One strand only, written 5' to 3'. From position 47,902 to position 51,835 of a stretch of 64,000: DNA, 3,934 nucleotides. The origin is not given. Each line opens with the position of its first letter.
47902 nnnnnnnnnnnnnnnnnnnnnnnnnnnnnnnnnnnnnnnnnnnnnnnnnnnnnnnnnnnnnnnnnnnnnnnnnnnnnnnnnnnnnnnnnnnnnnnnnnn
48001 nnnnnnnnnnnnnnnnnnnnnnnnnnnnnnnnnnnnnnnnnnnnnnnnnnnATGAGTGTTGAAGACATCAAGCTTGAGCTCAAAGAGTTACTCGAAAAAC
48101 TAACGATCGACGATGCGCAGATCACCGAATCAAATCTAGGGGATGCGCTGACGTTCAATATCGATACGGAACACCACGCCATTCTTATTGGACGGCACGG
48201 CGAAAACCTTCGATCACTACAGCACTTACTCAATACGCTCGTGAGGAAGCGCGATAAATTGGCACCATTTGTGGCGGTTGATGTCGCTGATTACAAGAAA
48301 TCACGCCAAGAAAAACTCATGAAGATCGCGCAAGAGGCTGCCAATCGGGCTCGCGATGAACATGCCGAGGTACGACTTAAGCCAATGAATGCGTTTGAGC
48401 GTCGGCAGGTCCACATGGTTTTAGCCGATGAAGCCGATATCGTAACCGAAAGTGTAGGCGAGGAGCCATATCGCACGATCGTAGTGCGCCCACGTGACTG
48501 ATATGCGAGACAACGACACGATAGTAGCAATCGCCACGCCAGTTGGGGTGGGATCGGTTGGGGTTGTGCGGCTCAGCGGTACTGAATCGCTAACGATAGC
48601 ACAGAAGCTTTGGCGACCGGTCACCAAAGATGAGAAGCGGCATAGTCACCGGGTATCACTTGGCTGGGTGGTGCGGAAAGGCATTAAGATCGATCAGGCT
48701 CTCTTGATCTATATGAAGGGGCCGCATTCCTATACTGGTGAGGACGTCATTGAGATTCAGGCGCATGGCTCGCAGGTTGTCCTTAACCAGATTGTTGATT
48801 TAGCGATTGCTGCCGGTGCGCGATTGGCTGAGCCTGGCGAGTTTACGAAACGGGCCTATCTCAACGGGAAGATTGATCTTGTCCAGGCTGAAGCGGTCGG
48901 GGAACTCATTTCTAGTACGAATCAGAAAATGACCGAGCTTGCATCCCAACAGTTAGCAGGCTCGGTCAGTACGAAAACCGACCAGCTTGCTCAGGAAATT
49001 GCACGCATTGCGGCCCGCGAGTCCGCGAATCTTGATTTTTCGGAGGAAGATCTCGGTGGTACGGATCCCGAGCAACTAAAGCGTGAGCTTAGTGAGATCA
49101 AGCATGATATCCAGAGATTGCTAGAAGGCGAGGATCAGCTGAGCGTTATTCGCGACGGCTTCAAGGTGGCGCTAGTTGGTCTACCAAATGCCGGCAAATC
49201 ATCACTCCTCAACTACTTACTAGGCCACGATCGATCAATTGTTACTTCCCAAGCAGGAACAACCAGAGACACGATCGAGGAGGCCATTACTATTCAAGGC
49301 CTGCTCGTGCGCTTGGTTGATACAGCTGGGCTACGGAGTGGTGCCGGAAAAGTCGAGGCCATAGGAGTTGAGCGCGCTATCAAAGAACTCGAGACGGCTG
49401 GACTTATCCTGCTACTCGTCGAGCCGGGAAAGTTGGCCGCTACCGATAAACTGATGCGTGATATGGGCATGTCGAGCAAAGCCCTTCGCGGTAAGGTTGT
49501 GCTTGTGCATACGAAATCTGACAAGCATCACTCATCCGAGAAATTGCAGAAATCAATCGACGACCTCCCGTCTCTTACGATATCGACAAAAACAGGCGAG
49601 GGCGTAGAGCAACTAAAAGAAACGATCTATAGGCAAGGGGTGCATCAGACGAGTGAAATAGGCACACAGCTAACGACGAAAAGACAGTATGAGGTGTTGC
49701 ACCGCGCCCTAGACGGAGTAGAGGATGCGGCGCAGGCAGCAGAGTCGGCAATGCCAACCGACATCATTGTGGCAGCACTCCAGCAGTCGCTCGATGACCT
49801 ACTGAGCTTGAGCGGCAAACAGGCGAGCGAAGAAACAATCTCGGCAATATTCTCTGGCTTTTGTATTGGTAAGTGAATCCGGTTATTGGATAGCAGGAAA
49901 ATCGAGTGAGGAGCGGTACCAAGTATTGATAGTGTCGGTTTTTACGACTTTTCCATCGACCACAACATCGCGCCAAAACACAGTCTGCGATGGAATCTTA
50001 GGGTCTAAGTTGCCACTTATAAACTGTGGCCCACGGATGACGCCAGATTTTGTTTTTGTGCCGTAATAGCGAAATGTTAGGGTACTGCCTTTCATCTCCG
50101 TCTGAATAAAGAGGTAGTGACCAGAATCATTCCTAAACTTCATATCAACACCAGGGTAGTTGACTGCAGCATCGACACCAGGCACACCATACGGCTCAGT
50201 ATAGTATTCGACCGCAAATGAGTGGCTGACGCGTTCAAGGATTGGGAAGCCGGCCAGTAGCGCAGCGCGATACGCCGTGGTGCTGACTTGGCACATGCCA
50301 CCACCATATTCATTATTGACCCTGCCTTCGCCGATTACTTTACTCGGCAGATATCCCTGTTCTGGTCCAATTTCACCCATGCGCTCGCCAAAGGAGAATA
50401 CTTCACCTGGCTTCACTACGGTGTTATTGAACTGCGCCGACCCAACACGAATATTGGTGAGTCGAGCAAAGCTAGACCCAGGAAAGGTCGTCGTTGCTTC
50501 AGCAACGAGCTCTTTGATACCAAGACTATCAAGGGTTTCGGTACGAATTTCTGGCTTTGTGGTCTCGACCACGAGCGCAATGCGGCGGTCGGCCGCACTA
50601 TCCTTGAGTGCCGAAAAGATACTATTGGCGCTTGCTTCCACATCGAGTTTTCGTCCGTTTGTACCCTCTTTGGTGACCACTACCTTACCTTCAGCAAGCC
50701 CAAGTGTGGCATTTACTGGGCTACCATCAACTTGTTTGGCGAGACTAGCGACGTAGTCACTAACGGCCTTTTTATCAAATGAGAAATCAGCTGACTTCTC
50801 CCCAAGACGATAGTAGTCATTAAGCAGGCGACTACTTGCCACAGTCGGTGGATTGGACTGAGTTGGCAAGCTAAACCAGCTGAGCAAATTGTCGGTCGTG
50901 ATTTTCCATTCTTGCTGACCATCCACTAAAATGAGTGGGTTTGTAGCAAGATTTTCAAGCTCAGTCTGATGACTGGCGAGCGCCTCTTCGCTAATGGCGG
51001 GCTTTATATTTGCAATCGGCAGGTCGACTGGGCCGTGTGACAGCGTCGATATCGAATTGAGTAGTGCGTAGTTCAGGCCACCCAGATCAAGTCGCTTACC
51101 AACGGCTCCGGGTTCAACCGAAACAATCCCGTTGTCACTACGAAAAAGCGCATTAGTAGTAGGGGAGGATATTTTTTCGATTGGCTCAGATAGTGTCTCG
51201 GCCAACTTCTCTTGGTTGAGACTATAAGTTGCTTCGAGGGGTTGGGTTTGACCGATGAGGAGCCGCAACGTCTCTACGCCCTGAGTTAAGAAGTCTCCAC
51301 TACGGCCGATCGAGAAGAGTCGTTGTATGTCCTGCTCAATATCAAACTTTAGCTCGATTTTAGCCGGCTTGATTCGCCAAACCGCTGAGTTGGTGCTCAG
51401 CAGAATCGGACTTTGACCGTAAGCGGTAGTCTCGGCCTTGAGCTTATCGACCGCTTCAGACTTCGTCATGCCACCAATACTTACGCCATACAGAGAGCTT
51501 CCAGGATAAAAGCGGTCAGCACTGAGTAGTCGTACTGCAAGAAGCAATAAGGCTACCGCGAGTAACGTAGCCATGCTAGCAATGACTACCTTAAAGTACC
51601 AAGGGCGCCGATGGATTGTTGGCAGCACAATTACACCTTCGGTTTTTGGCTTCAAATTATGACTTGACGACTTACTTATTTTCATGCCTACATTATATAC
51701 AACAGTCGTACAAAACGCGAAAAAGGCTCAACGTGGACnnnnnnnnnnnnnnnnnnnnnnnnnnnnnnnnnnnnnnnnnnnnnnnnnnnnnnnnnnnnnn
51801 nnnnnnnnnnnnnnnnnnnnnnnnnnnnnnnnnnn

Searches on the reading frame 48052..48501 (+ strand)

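Call 7: search_protein_families(library=pfam, proteins=[window:48052-48501:+], max_evalue=0.01)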
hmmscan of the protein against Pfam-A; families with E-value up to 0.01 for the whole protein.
window:48052-48501:+ (149 aa): 4 families
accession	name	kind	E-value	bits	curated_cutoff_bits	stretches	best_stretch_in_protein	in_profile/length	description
PF01424.28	R3H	-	3.3e-18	65.9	26.8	1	87-147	1-60/60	R3H domain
PF13083.13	KH_KhpA-B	-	5.3e-09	36.3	32.1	1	11-69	5-67/73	KhpA/KhpB, KH domain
PF07650.23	KH_2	-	0.00012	22.2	22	1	11-65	7-59/78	KH domain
PF00013.35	KH_1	-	0.0011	19.2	21.5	1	34-58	3-27/66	KH domain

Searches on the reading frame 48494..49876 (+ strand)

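Call 7: search_protein_families(library=pfam, proteins=[window:48494-49876:+], max_evalue=0.01)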
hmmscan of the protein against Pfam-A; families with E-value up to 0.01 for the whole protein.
window:48494-49876:+ (460 aa): 8 families
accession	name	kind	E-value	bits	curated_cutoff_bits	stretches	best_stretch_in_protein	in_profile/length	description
PF12631.12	MnmE_helical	-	2.5e-42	145.8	40.1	1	129-457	1-211/211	MnmE helical domain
PF10396.14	TrmE_N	-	1.1e-40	138.9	29.8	1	9-126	1-117/117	GTP-binding protein TrmE N-terminus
PF01926.29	MMR_HSR1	-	2e-22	79.9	21.9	1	224-327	1-102/113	50S ribosome-binding GTPase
PF02421.24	FeoB_N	-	1.2e-07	31.8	27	1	224-378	2-156/156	Ferrous iron transport protein B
PF00350.29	Dynamin_N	-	6.9e-05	23.4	27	1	225-261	1-36/168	Dynamin family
PF03193.22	RsgA_GTPase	-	0.0011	19.2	30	0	220-252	104-139/174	RsgA GTPase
PF04548.22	AIG1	-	0.0089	15.8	27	0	225-309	3-91/212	AIG1 family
PF16897.10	MMR_HSR1_Xtn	-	0.0091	16.4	35.2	0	334-381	57-103/106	C-terminal region of MMR_HSR1 domain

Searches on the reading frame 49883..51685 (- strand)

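Call 7: search_protein_families(library=pfam, proteins=[window:49883-51685:-], max_evalue=0.01)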
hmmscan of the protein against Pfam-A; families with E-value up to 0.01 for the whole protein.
window:49883-51685:- (600 aa): 2 families
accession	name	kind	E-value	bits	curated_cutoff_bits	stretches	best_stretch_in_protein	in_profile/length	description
PF04294.18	VanW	-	2e-40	137.7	27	1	408-540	2-129/130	VanW like protein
PF12229.13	PG_binding_4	-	4.5e-25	88.5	22.1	2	103-213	1-109/117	Putative peptidoglycan binding domain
